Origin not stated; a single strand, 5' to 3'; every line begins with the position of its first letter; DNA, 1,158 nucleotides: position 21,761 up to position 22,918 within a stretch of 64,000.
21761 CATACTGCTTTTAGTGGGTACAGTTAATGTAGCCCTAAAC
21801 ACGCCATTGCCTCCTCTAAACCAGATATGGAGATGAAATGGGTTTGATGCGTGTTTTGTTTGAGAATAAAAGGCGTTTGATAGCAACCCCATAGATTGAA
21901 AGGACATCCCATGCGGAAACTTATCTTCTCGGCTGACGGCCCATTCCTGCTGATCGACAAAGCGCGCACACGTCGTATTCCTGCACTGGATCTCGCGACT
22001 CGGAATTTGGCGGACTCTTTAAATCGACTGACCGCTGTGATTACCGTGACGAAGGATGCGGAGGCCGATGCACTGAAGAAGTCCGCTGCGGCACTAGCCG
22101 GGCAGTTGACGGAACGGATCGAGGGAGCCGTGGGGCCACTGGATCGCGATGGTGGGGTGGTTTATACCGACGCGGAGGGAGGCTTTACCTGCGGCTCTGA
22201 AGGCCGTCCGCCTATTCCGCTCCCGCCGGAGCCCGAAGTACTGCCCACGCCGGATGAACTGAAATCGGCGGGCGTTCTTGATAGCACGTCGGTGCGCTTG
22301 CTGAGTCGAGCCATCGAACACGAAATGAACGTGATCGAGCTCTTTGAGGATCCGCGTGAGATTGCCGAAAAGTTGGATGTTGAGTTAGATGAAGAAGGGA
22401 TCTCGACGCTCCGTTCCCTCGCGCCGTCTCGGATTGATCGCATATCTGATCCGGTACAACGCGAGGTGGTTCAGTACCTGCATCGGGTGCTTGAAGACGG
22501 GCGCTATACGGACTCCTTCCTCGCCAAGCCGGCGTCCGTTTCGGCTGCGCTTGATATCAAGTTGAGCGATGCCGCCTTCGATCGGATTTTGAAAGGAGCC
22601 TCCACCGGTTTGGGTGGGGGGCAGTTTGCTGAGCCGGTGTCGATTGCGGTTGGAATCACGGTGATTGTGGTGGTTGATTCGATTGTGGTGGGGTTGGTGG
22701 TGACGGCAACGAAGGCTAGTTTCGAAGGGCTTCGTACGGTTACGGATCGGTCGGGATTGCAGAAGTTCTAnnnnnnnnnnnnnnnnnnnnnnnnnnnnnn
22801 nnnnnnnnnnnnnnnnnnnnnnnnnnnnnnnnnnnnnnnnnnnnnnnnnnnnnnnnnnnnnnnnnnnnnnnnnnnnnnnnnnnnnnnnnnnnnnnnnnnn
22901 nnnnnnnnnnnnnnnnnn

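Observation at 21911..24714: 286-aa protein translationally coupled to a class-B radical SAM enzyme: candidate RiPP-like pair with an oversized leader and a Val/Ile/Thr-rich C-terminal core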

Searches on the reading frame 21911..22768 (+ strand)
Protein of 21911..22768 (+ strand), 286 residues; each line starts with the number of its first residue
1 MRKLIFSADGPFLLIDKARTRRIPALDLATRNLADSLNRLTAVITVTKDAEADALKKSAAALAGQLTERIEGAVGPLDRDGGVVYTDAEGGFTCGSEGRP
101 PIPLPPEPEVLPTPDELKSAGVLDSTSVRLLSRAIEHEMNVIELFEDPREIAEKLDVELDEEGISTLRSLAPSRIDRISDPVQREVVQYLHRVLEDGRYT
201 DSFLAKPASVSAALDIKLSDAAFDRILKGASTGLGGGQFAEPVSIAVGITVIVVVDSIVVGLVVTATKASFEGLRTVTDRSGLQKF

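Call 6: search_protein_families(library=ncbifam, proteins=[window:21911-22768:+], max_evalue=0.01)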
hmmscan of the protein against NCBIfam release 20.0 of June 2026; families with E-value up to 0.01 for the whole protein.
window:21911-22768:+ (286 aa): 1 family
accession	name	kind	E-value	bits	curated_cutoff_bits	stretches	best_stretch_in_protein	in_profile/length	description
NF038399.1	NH_RiPP_Os17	domain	2.5e-05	24.3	40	1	143-179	19-55/63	Os1348 family NHLP clan protein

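Call 7: search_protein_families(library=pfam, proteins=[window:21911-22768:+], max_evalue=0.01)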
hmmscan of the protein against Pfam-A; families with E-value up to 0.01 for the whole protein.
window:21911-22768:+ (286 aa): 0 families

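Call 8: find_homologous_proteins(query=window:21911-22768:+, max_evalue=0.001)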
Query window:21911-22768:+ (286 aa): 10 proteins with E <= 0.001 among 5115 candidates.
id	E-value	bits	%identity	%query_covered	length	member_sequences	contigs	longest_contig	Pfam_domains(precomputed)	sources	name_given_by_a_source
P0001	1.5e-175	600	100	100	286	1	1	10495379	-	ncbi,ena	-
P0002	3.6e-158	543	90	100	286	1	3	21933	-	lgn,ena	-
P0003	1.5e-156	538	88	100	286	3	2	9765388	-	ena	-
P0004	1.4e-142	492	82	100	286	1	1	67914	-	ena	-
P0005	9.8e-138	476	78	100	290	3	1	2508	-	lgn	-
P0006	2.5e-135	468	77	100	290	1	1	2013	-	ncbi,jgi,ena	-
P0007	1.5e-43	167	39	75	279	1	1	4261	-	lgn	-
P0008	5.1e-42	162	37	93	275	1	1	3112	-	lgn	-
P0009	3.2e-36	143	35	100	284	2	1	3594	-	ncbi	-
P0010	5.6e-33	133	36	70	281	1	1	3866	-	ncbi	-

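Call 11: find_encoding_contigs(protein=P0007, flank=10000, max_places=4)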
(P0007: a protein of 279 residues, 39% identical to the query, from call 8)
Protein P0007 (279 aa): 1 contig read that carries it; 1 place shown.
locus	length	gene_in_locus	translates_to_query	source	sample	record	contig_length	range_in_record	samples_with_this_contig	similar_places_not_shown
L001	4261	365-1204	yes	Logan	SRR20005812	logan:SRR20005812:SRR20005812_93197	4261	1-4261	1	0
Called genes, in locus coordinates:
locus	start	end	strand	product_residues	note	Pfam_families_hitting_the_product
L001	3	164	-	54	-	?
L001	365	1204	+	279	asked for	-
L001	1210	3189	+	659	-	PF02310:B12-binding (weak), PF04055:Radical_SAM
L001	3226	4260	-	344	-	?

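Call 12: find_encoding_contigs(protein=P0008, flank=10000, max_places=4)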
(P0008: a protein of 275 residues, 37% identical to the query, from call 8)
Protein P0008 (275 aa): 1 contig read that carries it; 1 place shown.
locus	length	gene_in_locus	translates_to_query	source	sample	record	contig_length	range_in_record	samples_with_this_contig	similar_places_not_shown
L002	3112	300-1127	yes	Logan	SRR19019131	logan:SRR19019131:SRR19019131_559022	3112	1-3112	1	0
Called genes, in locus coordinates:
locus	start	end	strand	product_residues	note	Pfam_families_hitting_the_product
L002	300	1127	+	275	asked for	-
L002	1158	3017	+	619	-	PF02310:B12-binding (weak), PF04055:Radical_SAM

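Call 13: find_encoding_contigs(protein=P0009, flank=10000, max_places=4)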
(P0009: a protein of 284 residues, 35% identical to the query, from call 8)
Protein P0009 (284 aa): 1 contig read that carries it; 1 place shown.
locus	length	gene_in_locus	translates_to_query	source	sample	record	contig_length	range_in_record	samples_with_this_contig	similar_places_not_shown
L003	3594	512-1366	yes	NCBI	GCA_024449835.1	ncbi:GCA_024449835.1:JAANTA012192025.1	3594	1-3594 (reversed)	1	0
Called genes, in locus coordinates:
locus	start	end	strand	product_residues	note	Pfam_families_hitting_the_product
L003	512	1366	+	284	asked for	-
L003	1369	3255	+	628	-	PF02310:B12-binding (weak), PF04055:Radical_SAM (weak)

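Call 14: find_encoding_contigs(protein=P0010, flank=10000, max_places=4)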
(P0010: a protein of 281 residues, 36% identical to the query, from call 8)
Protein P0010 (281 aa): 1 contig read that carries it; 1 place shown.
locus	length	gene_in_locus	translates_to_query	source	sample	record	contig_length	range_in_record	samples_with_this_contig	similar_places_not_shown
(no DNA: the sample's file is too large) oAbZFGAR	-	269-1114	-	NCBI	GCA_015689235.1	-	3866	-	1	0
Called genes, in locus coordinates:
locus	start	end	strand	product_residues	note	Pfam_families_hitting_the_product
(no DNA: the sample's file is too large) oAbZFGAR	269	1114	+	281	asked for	-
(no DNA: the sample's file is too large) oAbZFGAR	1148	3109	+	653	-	PF04055:Radical_SAM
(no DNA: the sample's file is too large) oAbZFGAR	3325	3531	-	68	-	PF02566:OsmC (weak)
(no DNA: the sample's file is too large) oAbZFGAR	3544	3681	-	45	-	-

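Call 16: find_related_loci(query=A1, collection=genome_contigs, flank=10000)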
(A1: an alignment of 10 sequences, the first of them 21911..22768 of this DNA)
Query A1 (286 aa) in genome_contigs; peptide patterns used: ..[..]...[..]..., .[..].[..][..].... (x = any residue, [..] = any of these).
50 stretches matched a pattern; 14 encode a relative of the query (tblastn E <= 1e-3); 14 distinct loci.
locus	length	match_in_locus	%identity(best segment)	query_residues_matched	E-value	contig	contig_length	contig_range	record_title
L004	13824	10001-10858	90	1-286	6e-151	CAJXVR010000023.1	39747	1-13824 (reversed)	MAG TPA_asm: uncultured Verrucomicrobia bacterium isolate SRR3933246_bin.8_MetaBAT_v2.12.1_MAG genome assembly, contig:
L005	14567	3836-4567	38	1-242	4e-49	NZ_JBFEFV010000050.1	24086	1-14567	Brevibacillus sp. 179-C8.1 HS NODE_50_length_24086_cov_574.016286, whole genome shotgun sequence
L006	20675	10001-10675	34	21-244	4e-40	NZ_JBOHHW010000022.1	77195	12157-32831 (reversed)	MAG: Sphingomonas sp. isolate SE1529_concoct.bin.19 NODE_27_length_77195_cov_3.207765, whole genome shotgun sequence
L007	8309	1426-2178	35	33-285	3e-39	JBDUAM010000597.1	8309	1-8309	MAG: Chthonomonadales bacterium isolate cluster4_bin.191 NODE_26325_length_8309_cov_4.336685, whole genome shotgun seque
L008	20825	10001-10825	35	4-286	3e-39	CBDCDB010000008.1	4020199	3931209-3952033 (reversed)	MAG: Truepera sp. isolate a439da2a-a1a7-49fd-9a1e-efe41fcb63e2 genome assembly, contig: contig_5, whole genome shotgun s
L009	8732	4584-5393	33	9-281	2e-38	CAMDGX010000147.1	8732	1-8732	MAG: Asaia bogorensis isolate MiH-14oct19-14 genome assembly, contig: MiH-14oct19-C17564, whole genome shotgun sequence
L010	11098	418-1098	37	55-286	1e-37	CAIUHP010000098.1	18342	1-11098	MAG: uncultured Armatimonadetes bacterium isolate Umea_bin-06016 genome assembly, contig: bin-06016:098/119, whole genom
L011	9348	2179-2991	35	13-286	3e-37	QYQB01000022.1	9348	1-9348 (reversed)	MAG: bacterium isolate PowLak16_MAG13 c_000000056766, whole genome shotgun sequence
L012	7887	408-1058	35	57-282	8e-36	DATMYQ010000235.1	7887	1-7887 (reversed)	MAG TPA_asm: Patescibacteria group bacterium isolate SMAG_U13152 k141_106898, whole genome shotgun sequence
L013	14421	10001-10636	34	21-231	4e-34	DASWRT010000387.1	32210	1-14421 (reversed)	MAG TPA_asm: Stellaceae bacterium isolate SMAG_U3529 k141_3907316, whole genome shotgun sequence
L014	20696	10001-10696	37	13-235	2e-34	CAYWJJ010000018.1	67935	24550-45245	MAG TPA_asm: uncultured Geobacter sp. isolate SRP302447_co2_181 genome assembly, contig: NODE_1259_length_67935_cov_26.9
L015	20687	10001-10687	34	55-286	1e-31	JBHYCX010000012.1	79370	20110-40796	MAG: Roseococcus sp. isolate CCAP1403_21_bin-012 CCAP1403_21_bin-012_c12, whole genome shotgun sequence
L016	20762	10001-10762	35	23-286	5e-31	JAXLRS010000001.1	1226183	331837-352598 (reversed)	MAG: Dermatophilaceae bacterium isolate STL-ACT15 C1.95.fa-1, whole genome shotgun sequence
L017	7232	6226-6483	33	21-105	1e-10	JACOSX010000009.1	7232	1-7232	MAG: Ignavibacteria bacterium isolate NC_groundwater_29_Pr7_B-0.1um_49_11 FFV18_Bp1_scaffold_4052, whole genome shotgun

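Call 20: search_protein_representatives(alignment_id=A1)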
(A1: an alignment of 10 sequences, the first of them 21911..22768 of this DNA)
Query: 10 sequences, 283 profile positions. Proteins with E-value up to 0.001 (for the whole library): 296; up to 1e-10: 129; up to 1e-30: 52. The best 150 are listed.
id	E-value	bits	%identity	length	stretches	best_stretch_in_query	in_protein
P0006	9.8e-131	451.4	-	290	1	1-283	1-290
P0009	1.1e-109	382.3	-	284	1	1-283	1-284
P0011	1.0e-92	326.7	-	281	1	1-283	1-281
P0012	1.6e-85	303.0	-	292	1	2-283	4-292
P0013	7.3e-84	297.6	-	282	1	1-283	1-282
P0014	7.1e-83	294.3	-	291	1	3-282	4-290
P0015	1.5e-82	293.2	-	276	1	1-282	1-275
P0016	6.5e-82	291.2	-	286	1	1-282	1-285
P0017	6.7e-82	291.1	-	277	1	1-283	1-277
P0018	1.3e-81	290.2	-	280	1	5-283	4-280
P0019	2.5e-80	286.0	-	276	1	1-283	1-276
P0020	2.6e-80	285.9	-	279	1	1-282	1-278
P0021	3.0e-80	285.7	-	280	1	1-283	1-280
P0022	3.4e-78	279.0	-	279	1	4-283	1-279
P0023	3.7e-78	278.9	-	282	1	1-283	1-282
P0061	1.8e-29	119.1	-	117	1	5-110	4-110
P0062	4.4e-26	108.0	-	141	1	2-109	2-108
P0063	4.9e-26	107.8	-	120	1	1-106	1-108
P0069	5.9e-23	97.7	-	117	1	1-112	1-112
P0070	1.5e-22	96.4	-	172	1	125-282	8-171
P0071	3.0e-22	95.4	-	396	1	3-101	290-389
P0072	1.1e-21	93.6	-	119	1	4-111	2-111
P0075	3.2e-20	88.8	-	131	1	4-115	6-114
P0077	4.9e-19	84.9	-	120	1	1-109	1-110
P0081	1.0e-17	80.5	-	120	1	1-113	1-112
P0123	8.5e-12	61.1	-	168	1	121-283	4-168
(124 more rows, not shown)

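Call 25: search_solved_structures(query=A1, max_evalue=10)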
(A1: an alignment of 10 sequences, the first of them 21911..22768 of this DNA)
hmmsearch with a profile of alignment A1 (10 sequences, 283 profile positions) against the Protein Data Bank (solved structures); distinct sequences matched with E-value up to 10: 8.
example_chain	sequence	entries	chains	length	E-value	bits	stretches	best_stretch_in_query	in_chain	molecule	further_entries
4xj1_A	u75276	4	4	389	0.49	12.6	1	140-200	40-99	Cyclic AMP-GMP synthase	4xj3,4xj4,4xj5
4u0n_A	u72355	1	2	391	0.49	12.6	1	140-200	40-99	Cyclic AMP-GMP synthase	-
4txy_A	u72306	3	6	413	0.54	12.5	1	140-200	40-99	Cyclic AMP-GMP synthase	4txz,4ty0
4u0l_A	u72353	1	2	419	0.56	12.4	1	140-200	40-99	Cyclic AMP-GMP synthase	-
4u0m_A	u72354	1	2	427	0.56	12.4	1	140-200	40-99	Cyclic AMP-GMP synthase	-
4u03_A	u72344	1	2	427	0.57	12.4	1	140-200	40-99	Cyclic AMP-GMP synthase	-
5go3_A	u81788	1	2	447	0.58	12.4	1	140-200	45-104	Cyclic GMP-AMP synthase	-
9i1g_A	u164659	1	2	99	1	11.6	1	33-90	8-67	Protein S100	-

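Call 30: find_encoding_contigs(protein=P0070, flank=10000, max_places=4)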
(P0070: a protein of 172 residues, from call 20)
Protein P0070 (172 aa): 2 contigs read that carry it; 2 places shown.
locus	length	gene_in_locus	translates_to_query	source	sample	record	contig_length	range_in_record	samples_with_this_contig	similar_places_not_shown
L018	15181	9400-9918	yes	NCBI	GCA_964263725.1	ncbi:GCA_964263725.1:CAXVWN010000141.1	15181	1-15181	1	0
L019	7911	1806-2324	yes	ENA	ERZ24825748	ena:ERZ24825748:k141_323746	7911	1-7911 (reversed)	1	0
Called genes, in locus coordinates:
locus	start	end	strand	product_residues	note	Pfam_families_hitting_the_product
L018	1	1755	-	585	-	?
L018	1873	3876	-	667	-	PF22848:ASD1_dom, PF06964:Alpha-L-AF_C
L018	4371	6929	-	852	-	PF13620:CarboxypepD_reg, PF13715:CarbopepD_reg_2, PF07715:Plug (weak), PF00593:TonB_dep_Rec_b-barrel, PF14905:OMP_b-brl_3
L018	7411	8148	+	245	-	PF01569:PAP2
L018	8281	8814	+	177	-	PF11188:DUF2975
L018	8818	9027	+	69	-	PF13443:HTH_26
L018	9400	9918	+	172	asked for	-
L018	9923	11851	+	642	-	PF02310:B12-binding (weak), PF04055:Radical_SAM (weak)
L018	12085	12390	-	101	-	PF00072:Response_reg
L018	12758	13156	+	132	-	-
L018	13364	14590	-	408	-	PF01266:DAO (faint), PF01494:FAD_binding_3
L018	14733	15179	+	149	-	?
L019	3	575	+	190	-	?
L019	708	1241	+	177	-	PF11188:DUF2975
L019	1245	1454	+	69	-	PF13443:HTH_26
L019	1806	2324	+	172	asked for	-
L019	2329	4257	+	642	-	PF02310:B12-binding (weak), PF04055:Radical_SAM (weak)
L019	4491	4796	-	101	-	PF00072:Response_reg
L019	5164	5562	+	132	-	-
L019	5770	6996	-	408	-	PF01266:DAO (faint), PF01494:FAD_binding_3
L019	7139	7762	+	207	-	PF13463:HTH_27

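Call 50: predict_structure(alignment_id=A1)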
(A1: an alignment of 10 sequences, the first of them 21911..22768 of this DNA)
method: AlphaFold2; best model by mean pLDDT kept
length: 286 residues; sequences in the alignment: 10
mean_pLDDT: 57.2   pTM: 0.44
mean pLDDT of the five models: 57.2, 51.9, 51.2, 48.8, 44.4
residues with pLDDT >= 90: 0; 70-90: 86; 50-70: 95; < 50: 105
segments of 3 or more residues with pLDDT < 50: 1-5, 7-11, 16-23, 78-112, 231-245, 251-286
pLDDT, mean of each block of 10 residues (from residue 1): 47 47 58 69 64 73 71 56 42 36 36 53 62 63 80 80 76 78 78 66 62 76 65 37 50 39 26 29 29
secondary structure, 60 per line:
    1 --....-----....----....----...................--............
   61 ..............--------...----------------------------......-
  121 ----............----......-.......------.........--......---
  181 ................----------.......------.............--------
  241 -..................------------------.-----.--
elements in order: E3-6 E12-15 E20-23 H28-46 H49-74 E83-85 H114-119 H125-136 H141-146 H148-154 H161-169 H172-177 H181-196 H207-213 H220-232 H242-259

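Call 52: list_cluster_members(proteins=[P0001, P0159, P0003])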
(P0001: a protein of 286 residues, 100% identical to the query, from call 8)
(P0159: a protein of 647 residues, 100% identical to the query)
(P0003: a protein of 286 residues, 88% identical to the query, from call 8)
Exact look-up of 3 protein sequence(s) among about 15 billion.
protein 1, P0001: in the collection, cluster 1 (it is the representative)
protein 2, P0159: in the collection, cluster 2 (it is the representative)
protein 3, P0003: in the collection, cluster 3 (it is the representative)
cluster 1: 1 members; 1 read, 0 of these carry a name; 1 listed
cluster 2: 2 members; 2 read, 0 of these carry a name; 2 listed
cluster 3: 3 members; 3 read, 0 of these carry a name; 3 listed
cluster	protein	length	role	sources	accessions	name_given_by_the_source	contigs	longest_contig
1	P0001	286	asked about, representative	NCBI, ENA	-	-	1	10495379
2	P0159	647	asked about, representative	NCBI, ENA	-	-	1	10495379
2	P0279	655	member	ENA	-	-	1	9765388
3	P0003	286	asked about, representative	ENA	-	-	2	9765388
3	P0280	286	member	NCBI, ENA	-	-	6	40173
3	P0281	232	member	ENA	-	-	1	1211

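Call 56: find_encoding_contigs(protein=P0063, flank=6000, max_places=3)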
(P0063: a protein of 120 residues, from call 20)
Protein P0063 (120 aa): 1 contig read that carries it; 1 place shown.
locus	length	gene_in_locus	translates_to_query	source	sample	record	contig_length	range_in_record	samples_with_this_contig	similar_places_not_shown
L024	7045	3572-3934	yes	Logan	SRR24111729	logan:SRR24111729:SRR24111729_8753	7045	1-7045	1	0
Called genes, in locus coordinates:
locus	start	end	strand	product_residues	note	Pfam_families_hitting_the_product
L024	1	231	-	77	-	?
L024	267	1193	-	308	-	PF05050:Methyltransf_21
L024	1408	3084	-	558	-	-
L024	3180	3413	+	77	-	-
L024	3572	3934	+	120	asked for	-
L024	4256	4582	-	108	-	-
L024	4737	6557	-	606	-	-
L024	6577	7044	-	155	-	?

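Call 57: find_encoding_contigs(protein=P0072, flank=6000, max_places=3)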
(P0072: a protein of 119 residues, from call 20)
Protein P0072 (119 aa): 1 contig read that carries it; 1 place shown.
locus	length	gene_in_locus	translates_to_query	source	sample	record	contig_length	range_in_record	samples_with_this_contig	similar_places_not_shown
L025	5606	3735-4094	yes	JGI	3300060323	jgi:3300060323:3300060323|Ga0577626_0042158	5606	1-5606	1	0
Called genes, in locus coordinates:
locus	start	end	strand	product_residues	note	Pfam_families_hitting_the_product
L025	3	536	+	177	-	?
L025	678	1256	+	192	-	PF10502:Peptidase_S26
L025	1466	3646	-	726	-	PF07676:PD40 (faint), PF12146:Hydrolase_4 (faint), PF00930:DPPIV_N, PF26549:Tricorn_N, PF02129:Peptidase_S15 (faint), PF20434:BD-FAE (faint), PF00561:Abhydrolase_1 (weak), PF00326:Peptidase_S9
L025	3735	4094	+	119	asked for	-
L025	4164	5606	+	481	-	?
